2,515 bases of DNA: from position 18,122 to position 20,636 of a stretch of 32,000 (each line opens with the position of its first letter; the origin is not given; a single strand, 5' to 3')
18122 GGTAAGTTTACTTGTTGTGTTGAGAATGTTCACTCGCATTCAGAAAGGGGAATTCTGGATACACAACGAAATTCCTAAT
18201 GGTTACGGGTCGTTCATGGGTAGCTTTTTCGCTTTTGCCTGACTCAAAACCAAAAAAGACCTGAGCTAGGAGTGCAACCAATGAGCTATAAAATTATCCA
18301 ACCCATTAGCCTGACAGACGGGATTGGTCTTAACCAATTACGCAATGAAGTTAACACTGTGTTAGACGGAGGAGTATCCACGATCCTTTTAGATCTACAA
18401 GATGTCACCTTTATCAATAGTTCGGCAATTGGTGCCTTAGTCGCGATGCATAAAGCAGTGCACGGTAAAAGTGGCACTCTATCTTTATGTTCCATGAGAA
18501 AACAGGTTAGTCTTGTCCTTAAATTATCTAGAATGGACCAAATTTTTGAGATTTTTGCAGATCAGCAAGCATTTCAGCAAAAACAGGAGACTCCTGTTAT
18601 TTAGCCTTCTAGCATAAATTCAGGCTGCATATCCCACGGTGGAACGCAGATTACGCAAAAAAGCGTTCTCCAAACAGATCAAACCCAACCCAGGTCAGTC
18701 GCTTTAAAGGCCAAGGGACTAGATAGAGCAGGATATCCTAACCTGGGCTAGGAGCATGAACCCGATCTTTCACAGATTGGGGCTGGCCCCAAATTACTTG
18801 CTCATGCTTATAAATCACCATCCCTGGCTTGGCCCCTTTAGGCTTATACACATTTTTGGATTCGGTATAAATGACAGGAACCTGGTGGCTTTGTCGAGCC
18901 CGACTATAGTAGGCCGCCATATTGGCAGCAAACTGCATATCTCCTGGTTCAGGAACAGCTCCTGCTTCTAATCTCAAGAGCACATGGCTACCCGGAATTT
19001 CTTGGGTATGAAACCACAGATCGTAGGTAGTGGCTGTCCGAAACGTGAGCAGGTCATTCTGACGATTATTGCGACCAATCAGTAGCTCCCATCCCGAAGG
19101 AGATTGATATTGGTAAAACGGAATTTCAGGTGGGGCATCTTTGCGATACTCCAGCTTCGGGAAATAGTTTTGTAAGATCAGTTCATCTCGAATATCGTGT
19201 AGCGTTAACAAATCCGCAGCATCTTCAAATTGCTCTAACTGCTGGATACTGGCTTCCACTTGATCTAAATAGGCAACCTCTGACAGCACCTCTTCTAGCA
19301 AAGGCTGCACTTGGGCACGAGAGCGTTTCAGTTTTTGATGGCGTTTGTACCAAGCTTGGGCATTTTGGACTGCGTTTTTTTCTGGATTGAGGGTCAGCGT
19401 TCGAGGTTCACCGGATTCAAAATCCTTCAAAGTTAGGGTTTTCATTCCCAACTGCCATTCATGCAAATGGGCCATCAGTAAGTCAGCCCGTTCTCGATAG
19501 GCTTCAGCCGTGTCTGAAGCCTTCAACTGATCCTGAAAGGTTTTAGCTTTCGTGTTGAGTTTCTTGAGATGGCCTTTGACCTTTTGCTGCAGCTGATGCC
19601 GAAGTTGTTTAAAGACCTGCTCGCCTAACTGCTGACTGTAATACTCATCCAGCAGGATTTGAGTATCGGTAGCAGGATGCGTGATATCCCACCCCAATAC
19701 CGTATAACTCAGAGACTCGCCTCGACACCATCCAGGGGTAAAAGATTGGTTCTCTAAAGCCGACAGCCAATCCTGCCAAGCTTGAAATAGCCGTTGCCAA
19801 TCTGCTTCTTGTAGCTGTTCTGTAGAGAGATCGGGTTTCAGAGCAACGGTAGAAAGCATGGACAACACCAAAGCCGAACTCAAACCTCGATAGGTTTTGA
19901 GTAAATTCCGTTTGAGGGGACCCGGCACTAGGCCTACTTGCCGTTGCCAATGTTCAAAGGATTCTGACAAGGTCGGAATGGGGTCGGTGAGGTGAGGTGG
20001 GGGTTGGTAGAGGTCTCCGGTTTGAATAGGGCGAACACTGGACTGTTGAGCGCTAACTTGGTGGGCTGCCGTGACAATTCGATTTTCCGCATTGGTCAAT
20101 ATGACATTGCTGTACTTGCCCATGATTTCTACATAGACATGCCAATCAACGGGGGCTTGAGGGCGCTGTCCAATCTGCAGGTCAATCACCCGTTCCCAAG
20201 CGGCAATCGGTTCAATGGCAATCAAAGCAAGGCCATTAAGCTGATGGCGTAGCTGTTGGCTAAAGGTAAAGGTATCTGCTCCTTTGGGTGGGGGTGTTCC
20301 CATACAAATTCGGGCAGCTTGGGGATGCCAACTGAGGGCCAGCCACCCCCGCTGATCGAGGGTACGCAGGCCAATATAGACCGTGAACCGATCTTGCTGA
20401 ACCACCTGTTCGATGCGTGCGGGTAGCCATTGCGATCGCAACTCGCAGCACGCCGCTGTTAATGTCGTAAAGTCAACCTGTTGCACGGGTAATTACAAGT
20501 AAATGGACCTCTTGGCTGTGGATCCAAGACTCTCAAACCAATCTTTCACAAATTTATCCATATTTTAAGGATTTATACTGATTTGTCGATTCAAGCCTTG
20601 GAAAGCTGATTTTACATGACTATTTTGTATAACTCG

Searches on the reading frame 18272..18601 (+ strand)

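Call 48: search_protein_families(library=pfam, proteins=[window:18272-18601:+], max_evalue=0.001)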
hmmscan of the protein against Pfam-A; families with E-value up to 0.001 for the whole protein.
window:18272-18601:+ (110 aa): 2 families
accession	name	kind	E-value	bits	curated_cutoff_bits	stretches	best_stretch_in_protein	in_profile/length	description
PF01740.26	STAS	-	2.3e-12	47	22.6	1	21-97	25-102/106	STAS domain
PF13466.11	STAS_2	-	1.2e-08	35.5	29.2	1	21-89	13-80/80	STAS domain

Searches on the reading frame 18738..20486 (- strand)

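Call 48: search_protein_families(library=pfam, proteins=[window:18738-20486:-], max_evalue=0.001)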
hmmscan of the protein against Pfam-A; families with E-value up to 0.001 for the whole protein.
window:18738-20486:- (582 aa): 3 families
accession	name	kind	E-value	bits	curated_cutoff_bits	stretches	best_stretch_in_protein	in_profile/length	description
PF05833.16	NFACT_N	-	6e-122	408.1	31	1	5-449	1-450/456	NFACT N-terminal and middle domains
PF05670.18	NFACT-R_1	-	9.2e-13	49.1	29.8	1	457-558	2-109/112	NFACT protein RNA binding domain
PF18297.6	NFACT-R_2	-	3.4e-06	27.6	26.9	1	467-546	11-85/104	NFACT protein RNA binding domain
